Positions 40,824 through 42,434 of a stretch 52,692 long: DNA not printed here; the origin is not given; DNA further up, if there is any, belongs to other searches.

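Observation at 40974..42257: KAS-like condensing-enzyme pseudoenzyme (Cys, His, His all substituted) heading an operon with engB and a CDF transporter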

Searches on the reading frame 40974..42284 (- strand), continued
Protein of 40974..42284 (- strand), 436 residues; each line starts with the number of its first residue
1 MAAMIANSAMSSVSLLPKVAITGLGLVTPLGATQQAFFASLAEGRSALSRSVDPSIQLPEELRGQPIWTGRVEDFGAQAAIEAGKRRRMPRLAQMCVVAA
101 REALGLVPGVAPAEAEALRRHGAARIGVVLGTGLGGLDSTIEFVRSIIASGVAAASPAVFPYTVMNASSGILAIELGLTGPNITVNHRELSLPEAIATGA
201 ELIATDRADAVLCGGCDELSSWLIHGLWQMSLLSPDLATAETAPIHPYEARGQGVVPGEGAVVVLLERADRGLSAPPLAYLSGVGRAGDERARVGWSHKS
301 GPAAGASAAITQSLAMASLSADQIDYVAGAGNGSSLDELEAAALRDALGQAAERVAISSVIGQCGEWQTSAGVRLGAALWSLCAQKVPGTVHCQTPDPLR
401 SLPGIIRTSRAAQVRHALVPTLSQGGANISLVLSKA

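Call 59: find_homologous_proteins(query=L024:6850-8001:+, max_evalue=1e-30)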
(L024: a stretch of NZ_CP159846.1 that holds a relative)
Query L024:6850-8001:+ (384 aa): 7985 proteins with E <= 1e-30 among 8000 candidates; the best 120 are listed.
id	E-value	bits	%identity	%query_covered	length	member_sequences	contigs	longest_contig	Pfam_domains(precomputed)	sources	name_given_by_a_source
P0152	1.7e-226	770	89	100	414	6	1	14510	PF00109.33,PF00108.30,PF02801.29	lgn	-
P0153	8.9e-218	741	85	100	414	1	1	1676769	PF00109.33,PF00108.30,PF02801.29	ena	-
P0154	4.0e-216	736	84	100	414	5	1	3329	PF00109.33,PF00108.30,PF02801.29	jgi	jgi:3-oxoacyl-[acyl-carrier-protein] synthase II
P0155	6.0e-214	728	84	100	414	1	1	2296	PF00109.33,PF00108.30,PF02801.29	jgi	-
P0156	6.1e-209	712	82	100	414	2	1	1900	PF00109.33,PF00108.30,PF02801.29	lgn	-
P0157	9.9e-206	701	81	99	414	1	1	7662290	PF00109.33,PF00108.30,PF02801.29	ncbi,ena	-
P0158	3.3e-198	677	78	99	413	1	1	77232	PF00109.33,PF00108.30,PF02801.29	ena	-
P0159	3.6e-194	663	79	98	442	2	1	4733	PF00109.33,PF00108.30,PF02801.29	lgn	-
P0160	2.0e-193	661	77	99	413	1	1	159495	PF00109.33,PF00108.30,PF02801.29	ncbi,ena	-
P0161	1.2e-192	658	77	99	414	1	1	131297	PF00109.33,PF00108.30,PF02801.29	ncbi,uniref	ncbi:beta-ketoacyl-[acyl-carrier-protein] synthase family protein [Desulfosarcina sp.]|uniref:beta-k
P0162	2.0e-192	658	78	98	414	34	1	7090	PF00109.33,PF00108.30,PF02801.29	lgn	-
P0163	2.6e-192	657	76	99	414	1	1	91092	PF00109.33,PF00108.30,PF02801.29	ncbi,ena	-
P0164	5.4e-191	653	77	98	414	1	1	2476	PF00109.33,PF00108.30,PF02801.29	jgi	jgi:3-oxoacyl-[acyl-carrier-protein] synthase II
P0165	5.4e-191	653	77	99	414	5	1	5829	PF00109.33,PF00108.30,PF02801.29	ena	-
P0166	1.6e-190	651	77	99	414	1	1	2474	PF00109.33,PF00108.30,PF02801.29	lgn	-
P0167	2.3e-190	651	76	99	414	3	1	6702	PF00109.33,PF00108.30,PF02801.29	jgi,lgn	jgi:3-oxoacyl-[acyl-carrier-protein] synthase II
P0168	3.0e-190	650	78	99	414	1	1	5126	PF00109.33,PF00108.30,PF02801.29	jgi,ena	-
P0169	1.2e-189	648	77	99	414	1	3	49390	PF00109.33,PF00108.30,PF02801.29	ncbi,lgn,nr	ncbi:MAG: beta-ketoacyl-[acyl-carrier-protein] synthase family protein [Desulfosarcina sp.]|nr:beta-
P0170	1.6e-189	648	76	100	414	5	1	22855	PF00109.33,PF00108.30,PF02801.29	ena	-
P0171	2.6e-189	647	76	98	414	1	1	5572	PF00109.33,PF00108.30,PF02801.29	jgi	jgi:3-oxoacyl-[acyl-carrier-protein] synthase II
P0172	1.7e-188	645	75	100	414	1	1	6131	PF00109.33,PF00108.30,PF02801.29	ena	-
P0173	3.4e-188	644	76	98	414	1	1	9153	PF00109.33,PF00108.30,PF02801.29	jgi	jgi:3-oxoacyl-[acyl-carrier-protein] synthase II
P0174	5.1e-187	640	75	100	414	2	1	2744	PF00109.33,PF00108.30,PF02801.29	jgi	-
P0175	1.0e-186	639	76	99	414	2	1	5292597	PF00109.33,PF00108.30,PF02801.29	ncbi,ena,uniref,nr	ncbi:beta-ketoacyl-[acyl-carrier-protein] synthase family protein [uncultured Desulfosarcina sp.]|un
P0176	2.6e-186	637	75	99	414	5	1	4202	PF00109.33,PF00108.30,PF02801.29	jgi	jgi:3-oxoacyl-[acyl-carrier-protein] synthase II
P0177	3.1e-186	637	76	99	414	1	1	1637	PF00109.33,PF00108.30,PF02801.29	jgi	jgi:3-oxoacyl-[acyl-carrier-protein] synthase II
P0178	9.9e-185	632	76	98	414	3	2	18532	PF00109.33,PF00108.30,PF02801.29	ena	-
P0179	4.8e-184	630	75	98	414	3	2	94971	PF00109.33,PF00108.30,PF02801.29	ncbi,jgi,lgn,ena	-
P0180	4.6e-182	624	73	99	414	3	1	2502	PF00109.33,PF00108.30,PF02801.29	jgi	-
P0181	1.5e-181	622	74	99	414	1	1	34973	PF00109.33,PF00108.30,PF02801.29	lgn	-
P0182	2.8e-181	621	73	99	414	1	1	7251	PF00109.33,PF00108.30,PF02801.29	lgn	-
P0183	3.2e-181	621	73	99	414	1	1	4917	PF00109.33,PF00108.30,PF02801.29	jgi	-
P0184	4.7e-181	620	74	99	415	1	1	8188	PF00109.33,PF00108.30,PF02801.29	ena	-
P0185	4.7e-181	620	73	99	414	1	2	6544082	PF00109.33,PF00108.30,PF02801.29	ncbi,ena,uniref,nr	ncbi:beta-ketoacyl-[acyl-carrier-protein] synthase family protein [uncultured Desulfosarcina sp.]|un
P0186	8.4e-180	616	73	99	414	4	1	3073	PF00109.33,PF00108.30,PF02801.29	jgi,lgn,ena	-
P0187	1.1e-179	616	73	99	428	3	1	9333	PF00109.33,PF00108.30,PF02801.29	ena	-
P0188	1.5e-179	615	74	98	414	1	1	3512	PF00109.33,PF00108.30,PF02801.29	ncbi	-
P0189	1.4e-178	612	72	99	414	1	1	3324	PF00109.33,PF00108.30,PF02801.29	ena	-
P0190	1.4e-178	612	72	99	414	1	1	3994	PF00109.33,PF00108.30,PF02801.29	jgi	-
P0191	1.2e-177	609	72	99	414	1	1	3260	PF00109.33,PF00108.30,PF02801.29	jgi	-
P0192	2.2e-177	608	70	99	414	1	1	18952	PF00109.33,PF00108.30,PF02801.29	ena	-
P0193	2.7e-177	608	71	99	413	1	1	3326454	PF00109.33,PF00108.30,PF02801.29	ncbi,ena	-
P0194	1.9e-176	605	72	98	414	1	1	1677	PF00109.33,PF02801.29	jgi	jgi:3-oxoacyl-[acyl-carrier-protein] synthase II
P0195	1.4e-175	602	73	99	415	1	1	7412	PF00109.33,PF00108.30,PF02801.29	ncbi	-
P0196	4.8e-169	581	71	98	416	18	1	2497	PF00109.33,PF00108.30,PF02801.29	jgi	jgi:3-oxoacyl-[acyl-carrier-protein] synthase II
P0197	1.2e-168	579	70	99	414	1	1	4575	PF00109.33,PF00108.30,PF02801.29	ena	-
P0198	1.4e-166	573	70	99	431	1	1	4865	PF00109.33,PF00108.30,PF02801.29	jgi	-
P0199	2.5e-166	572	69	99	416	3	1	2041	PF00109.33,PF00108.30,PF02801.29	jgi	jgi:3-oxoacyl-[acyl-carrier-protein] synthase II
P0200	3.4e-166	571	84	78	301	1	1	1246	PF00109.33,PF00108.30,PF02801.29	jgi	jgi:3-oxoacyl-[acyl-carrier-protein] synthase II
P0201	4.6e-166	571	68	99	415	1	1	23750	PF00109.33,PF02801.29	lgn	-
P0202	2.3e-165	569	69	99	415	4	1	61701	PF00109.33,PF00108.30,PF02801.29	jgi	jgi:3-oxoacyl-[acyl-carrier-protein] synthase II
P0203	3.5e-165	568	67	100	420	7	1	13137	PF00109.33,PF02801.29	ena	-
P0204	6.2e-165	567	68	99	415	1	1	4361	PF00109.33,PF00108.30,PF02801.29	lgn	-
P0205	1.6e-164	566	68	99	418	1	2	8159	PF00109.33,PF00108.30,PF02801.29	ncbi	-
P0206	1.7e-164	566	68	99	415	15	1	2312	PF00109.33,PF00108.30,PF02801.29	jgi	jgi:3-oxoacyl-[acyl-carrier-protein] synthase II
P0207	2.9e-164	565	67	99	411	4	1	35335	PF00109.33,PF02801.29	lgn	-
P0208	2.9e-164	565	68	99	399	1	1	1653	PF00109.33,PF00108.30,PF02801.29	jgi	jgi:3-oxoacyl-[acyl-carrier-protein] synthase II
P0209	2.9e-164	565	67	99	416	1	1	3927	PF00109.33,PF02801.29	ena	-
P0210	6.2e-164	564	68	99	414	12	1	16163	PF00109.33,PF00108.30,PF02801.29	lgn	-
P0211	1.3e-163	563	68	99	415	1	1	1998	PF00109.33,PF00108.30,PF02801.29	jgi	jgi:3-oxoacyl-[acyl-carrier-protein] synthase II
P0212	1.4e-163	563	68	98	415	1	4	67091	PF00109.33,PF00108.30,PF02801.29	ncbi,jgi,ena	-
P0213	3.9e-163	561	68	98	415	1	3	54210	PF00109.33,PF00108.30,PF02801.29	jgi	jgi:3-oxoacyl-[acyl-carrier-protein] synthase II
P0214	6.2e-163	561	67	99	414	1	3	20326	PF00109.33,PF00108.30,PF02801.29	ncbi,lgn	-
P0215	6.6e-163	560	67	99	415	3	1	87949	PF00109.33,PF00108.30,PF02801.29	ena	-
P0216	1.2e-162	560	66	98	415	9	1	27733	PF00109.33,PF02801.29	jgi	jgi:3-oxoacyl-[acyl-carrier-protein] synthase II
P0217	1.6e-162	559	68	99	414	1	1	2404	PF00109.33,PF00108.30,PF02801.29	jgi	jgi:3-oxoacyl-[acyl-carrier-protein] synthase II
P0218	1.7e-162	559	67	99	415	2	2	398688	PF00109.33,PF00108.30,PF02801.29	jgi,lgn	-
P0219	2.2e-162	559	67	99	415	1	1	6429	PF00109.33,PF00108.30,PF02801.29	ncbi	-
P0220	3.7e-162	558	66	99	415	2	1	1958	PF00109.33,PF00108.30,PF02801.29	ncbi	-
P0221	5.0e-162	558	67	99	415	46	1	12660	PF00109.33,PF02801.29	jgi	jgi:3-oxoacyl-[acyl-carrier-protein] synthase II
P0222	5.8e-162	557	67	98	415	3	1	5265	PF00109.33,PF00108.30,PF02801.29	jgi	-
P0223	1.1e-161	557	66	99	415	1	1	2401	PF00109.33,PF02801.29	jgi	jgi:3-oxoacyl-[acyl-carrier-protein] synthase II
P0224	1.1e-161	556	68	98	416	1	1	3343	PF00109.33,PF02801.29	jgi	jgi:3-oxoacyl-[acyl-carrier-protein] synthase II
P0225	1.2e-161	556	66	99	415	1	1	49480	PF00109.33,PF02801.29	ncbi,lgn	-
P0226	1.6e-161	556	68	99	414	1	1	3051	PF00109.33,PF00108.30,PF02801.29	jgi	jgi:3-oxoacyl-[acyl-carrier-protein] synthase II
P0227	4.1e-161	555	68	98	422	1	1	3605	PF00109.33,PF00108.30,PF02801.29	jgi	jgi:3-oxoacyl-[acyl-carrier-protein] synthase II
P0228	5.3e-161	554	66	98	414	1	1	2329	PF00109.33,PF02801.29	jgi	-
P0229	6.5e-161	554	67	99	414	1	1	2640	PF00109.33,PF00108.30,PF02801.29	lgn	-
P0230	6.8e-161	554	67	99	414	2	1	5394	PF00109.33,PF00108.30,PF02801.29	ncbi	-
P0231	7.3e-161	554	67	99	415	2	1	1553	PF00109.33,PF02801.29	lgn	-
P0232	7.4e-161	554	68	98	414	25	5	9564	PF00109.33,PF02801.29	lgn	-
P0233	7.9e-161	554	68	99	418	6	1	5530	PF00109.33,PF00108.30,PF02801.29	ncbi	-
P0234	1.2e-160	553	66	99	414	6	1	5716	PF00109.33,PF00108.30,PF02801.29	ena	-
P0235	1.3e-160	553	67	99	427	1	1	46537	PF00109.33,PF00108.30,PF02801.29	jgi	jgi:3-oxoacyl-[acyl-carrier-protein] synthase II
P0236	1.7e-160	553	67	99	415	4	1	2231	PF00109.33,PF02801.29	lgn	-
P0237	1.8e-160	552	67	98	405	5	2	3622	PF00109.33,PF00108.30,PF02801.29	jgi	jgi:3-oxoacyl-[acyl-carrier-protein] synthase II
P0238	2.2e-160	552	66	99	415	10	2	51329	PF00109.33,PF02801.29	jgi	jgi:3-oxoacyl-[acyl-carrier-protein] synthase II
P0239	2.3e-160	552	66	99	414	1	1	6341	PF00109.33,PF02801.29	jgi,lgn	jgi:3-oxoacyl-[acyl-carrier-protein] synthase II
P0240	2.5e-160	552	67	100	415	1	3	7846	PF00109.33,PF02801.29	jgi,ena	-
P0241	2.6e-160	552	66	99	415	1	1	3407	PF00109.33,PF02801.29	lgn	-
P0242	3.6e-160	551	65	99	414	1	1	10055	PF00109.33,PF00108.30,PF02801.29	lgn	-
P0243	4.0e-160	551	69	98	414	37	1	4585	PF00109.33,PF02801.29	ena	-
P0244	5.1e-160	551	66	98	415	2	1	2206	PF00109.33,PF00108.30,PF02801.29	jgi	jgi:3-oxoacyl-[acyl-carrier-protein] synthase II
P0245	6.0e-160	551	68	99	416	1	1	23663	PF00109.33,PF00108.30,PF02801.29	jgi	jgi:3-oxoacyl-[acyl-carrier-protein] synthase II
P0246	7.7e-160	550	66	99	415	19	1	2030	PF00109.33,PF00108.30,PF02801.29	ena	-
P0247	7.8e-160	550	66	98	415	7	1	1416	PF00109.33,PF02801.29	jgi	-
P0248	8.9e-160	550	65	99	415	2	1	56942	PF00109.33,PF00108.30,PF02801.29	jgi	-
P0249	8.9e-160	550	65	99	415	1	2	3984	PF00109.33,PF02801.29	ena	-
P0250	9.1e-160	550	65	99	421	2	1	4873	PF00109.33,PF00108.30,PF02801.29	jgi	jgi:3-oxoacyl-[acyl-carrier-protein] synthase II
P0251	1.2e-159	550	66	98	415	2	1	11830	PF00109.33,PF02801.29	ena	-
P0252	1.2e-159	550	66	98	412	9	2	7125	PF00109.33,PF02801.29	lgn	-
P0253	1.6e-159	549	66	99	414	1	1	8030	PF00109.33,PF00108.30,PF02801.29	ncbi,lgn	-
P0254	1.9e-159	549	66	99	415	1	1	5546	PF00109.33,PF00108.30,PF02801.29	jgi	jgi:3-oxoacyl-[acyl-carrier-protein] synthase II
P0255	2.5e-159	549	65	99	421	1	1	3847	PF00109.33,PF00108.30,PF02801.29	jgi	jgi:3-oxoacyl-[acyl-carrier-protein] synthase II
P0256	3.5e-159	548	65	99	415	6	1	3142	PF00109.33,PF00108.30,PF02801.29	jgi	jgi:3-oxoacyl-[acyl-carrier-protein] synthase II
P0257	3.9e-159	548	66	99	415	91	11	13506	PF00109.33,PF00108.30,PF02801.29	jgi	jgi:3-oxoacyl-[acyl-carrier-protein] synthase II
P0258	4.1e-159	548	66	99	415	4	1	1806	PF00109.33,PF02801.29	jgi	jgi:3-oxoacyl-[acyl-carrier-protein] synthase II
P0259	4.1e-159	548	66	99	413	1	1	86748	PF00109.33,PF00108.30,PF02801.29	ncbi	-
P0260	4.5e-159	548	65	99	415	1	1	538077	PF00109.33,PF00108.30,PF02801.29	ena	-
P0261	4.6e-159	548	66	98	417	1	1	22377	PF00109.33,PF02801.29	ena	-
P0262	5.5e-159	548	66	98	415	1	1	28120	PF00109.33,PF00108.30,PF02801.29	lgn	-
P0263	5.8e-159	547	68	98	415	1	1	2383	PF00109.33,PF00108.30,PF02801.29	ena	-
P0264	7.7e-159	547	75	83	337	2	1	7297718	PF00109.33,PF00108.30,PF02801.29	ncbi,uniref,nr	ncbi:3-oxoacyl-[acyl-carrier-protein] synthase 2 [Desulfosarcina widdelii]|uniref:3-oxoacyl-[acyl-ca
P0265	8.7e-159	547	68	98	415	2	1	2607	PF00109.33,PF00108.30,PF02801.29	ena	-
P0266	9.1e-159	547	66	98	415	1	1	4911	PF00109.33,PF00108.30,PF02801.29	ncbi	-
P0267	1.1e-158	547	65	99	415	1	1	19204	PF00109.33,PF00108.30,PF02801.29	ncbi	-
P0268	1.1e-158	547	68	98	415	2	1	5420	PF00109.33,PF00108.30,PF02801.29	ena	-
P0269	1.4e-158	546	65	99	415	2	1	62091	PF00109.33,PF00108.30,PF02801.29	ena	-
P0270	2.2e-158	546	67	99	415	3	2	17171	PF00109.33,PF00108.30,PF02801.29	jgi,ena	jgi:3-oxoacyl-(acyl-carrier-protein) synthase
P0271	2.3e-158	546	66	98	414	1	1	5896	PF00109.33,PF00108.30,PF02801.29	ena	-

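Call 64: search_protein_representatives(alignment_id=A2)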
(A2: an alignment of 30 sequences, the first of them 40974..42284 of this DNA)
Query: 30 sequences, 431 profile positions. Proteins with E-value up to 0.001 (for the whole library): 68073; up to 1e-10: 44271; up to 1e-30: 7551. The best 150 are listed.
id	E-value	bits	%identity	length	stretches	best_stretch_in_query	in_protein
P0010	5.5e-184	628.3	-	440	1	1-431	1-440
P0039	1.4e-178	610.4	-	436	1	5-430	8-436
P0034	1.4e-176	603.9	-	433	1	1-430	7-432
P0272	2.5e-147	507.5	-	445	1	19-431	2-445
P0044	6.5e-146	502.8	-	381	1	4-345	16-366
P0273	1.8e-142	491.5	-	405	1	6-430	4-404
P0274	3.0e-133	461.1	-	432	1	10-430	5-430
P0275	3.5e-127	441.1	-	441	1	4-430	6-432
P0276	1.0e-120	419.8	-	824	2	5-430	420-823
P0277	8.8e-117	406.8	-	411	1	6-431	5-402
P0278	3.7e-114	398.2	-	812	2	9-429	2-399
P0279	3.0e-113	395.2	-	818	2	7-429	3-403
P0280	1.3e-110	386.5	-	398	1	8-430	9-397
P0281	5.1e-110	384.5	-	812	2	5-430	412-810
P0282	6.1e-109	381.0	-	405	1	10-430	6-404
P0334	3.1e-85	302.9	-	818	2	9-430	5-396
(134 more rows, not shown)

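Call 73: list_cluster_members(proteins=[P0334, P0003, P0004, P0273])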
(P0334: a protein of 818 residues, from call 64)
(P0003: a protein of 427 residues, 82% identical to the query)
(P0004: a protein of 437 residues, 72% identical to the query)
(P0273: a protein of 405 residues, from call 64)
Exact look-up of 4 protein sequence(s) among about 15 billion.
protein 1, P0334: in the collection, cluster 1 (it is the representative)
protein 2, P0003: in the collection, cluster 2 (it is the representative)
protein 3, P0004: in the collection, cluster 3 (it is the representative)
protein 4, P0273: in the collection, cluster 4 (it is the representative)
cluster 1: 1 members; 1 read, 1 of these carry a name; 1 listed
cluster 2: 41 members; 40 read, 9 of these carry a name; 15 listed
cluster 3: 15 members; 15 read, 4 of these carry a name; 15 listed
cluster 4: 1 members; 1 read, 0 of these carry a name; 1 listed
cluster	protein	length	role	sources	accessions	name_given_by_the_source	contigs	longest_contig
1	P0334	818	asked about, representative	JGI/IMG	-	3-oxoacyl-(acyl-carrier-protein) synthase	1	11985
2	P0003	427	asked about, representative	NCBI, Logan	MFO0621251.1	MAG: beta-ketoacyl synthase N-terminal-like domain-containing protein [Polyangia ...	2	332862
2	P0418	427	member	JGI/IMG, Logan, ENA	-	3-oxoacyl-[acyl-carrier-protein] synthase II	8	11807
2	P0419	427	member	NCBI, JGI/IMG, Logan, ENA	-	3-oxoacyl-[acyl-carrier-protein] synthase II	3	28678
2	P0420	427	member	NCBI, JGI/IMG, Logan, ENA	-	3-oxoacyl-[acyl-carrier-protein] synthase II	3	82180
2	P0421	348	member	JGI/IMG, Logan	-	3-oxoacyl-[acyl-carrier-protein] synthase II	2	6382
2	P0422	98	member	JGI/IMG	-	3-oxoacyl-(acyl-carrier-protein) synthase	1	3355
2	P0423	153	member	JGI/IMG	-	3-oxoacyl-(acyl-carrier-protein) synthase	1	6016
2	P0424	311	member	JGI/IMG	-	3-oxoacyl-[acyl-carrier-protein] synthase II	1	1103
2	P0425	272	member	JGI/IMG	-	3-oxoacyl-[acyl-carrier-protein] synthase II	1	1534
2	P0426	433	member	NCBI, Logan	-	-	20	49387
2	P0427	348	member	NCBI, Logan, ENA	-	-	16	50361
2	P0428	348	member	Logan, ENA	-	-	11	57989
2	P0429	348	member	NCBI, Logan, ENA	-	-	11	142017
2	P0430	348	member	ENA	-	-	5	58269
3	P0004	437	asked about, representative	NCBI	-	-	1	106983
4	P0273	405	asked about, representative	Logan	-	-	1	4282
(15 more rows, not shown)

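Call 74: find_encoding_contigs(protein=P0334, flank=8000, max_places=1)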
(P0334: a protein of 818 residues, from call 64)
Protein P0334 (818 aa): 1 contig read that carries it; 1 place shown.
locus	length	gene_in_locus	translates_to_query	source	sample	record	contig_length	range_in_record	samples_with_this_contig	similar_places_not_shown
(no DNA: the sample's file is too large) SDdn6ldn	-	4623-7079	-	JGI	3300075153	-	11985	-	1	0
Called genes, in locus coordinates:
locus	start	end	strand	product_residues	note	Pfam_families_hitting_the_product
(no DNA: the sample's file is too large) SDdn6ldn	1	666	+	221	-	?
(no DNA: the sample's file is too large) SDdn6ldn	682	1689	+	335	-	PF03279:Lip_A_acyltrans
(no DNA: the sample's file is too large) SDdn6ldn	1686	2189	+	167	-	PF13279:4HBT_2, PF03061:4HBT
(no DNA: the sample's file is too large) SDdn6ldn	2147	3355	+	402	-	PF00109:ketoacyl-synt, PF02801:Ketoacyl-synt_C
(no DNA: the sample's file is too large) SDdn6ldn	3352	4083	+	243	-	-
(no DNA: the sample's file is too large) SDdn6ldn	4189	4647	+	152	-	PF00550:PP-binding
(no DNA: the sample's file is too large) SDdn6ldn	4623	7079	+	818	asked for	PF00109:ketoacyl-synt, PF00108:Thiolase_N (faint), PF02801:Ketoacyl-synt_C, PF00109:ketoacyl-synt, PF13723:Ketoacyl-synt_2 (weak)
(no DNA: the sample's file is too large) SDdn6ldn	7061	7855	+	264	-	PF01522:Polysacc_deac_1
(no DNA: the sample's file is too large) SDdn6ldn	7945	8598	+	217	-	PF03548:LolA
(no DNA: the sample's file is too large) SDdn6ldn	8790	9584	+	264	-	-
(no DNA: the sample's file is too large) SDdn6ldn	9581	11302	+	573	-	PF03417:AAT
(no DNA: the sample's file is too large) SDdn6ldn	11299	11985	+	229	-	?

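Call 75: find_encoding_contigs(protein=P0051, flank=10000, max_places=1)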
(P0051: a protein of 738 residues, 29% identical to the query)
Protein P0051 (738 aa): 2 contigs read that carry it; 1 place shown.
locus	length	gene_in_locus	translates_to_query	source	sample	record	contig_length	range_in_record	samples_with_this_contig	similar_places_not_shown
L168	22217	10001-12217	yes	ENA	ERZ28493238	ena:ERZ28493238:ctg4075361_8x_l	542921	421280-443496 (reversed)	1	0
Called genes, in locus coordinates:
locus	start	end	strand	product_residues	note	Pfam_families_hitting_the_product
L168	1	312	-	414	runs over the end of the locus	PF00890:FAD_binding_2 (faint), PF01494:FAD_binding_3, PF04820:Trp_halogenase, PF07992:Pyr_redox_2 (faint), PF12831:FAD_oxidored, PF13450:NAD_binding_8 (weak), PF01266:DAO (weak), PF04820:Trp_halogenase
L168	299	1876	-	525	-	PF00221:Lyase_aromatic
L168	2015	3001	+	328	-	-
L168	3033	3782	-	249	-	PF13513:HEAT_EZ (faint), PF02985:HEAT (faint), PF00514:Arm (faint), PF13646:HEAT_2 (weak)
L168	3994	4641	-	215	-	-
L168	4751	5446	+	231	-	-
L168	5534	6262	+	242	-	PF00106:adh_short, PF01370:Epimerase (weak), PF08659:KR, PF13561:adh_short_C2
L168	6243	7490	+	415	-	PF03279:Lip_A_acyltrans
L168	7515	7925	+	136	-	PF22817:ApeP-like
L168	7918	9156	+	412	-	PF00109:ketoacyl-synt, PF02801:Ketoacyl-synt_C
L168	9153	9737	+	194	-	PF00109:ketoacyl-synt (weak)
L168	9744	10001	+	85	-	PF00550:PP-binding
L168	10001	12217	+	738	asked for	PF00109:ketoacyl-synt, PF00108:Thiolase_N, PF02801:Ketoacyl-synt_C, PF13723:Ketoacyl-synt_2, PF00109:ketoacyl-synt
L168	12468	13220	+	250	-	PF01522:Polysacc_deac_1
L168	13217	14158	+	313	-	PF03548:LolA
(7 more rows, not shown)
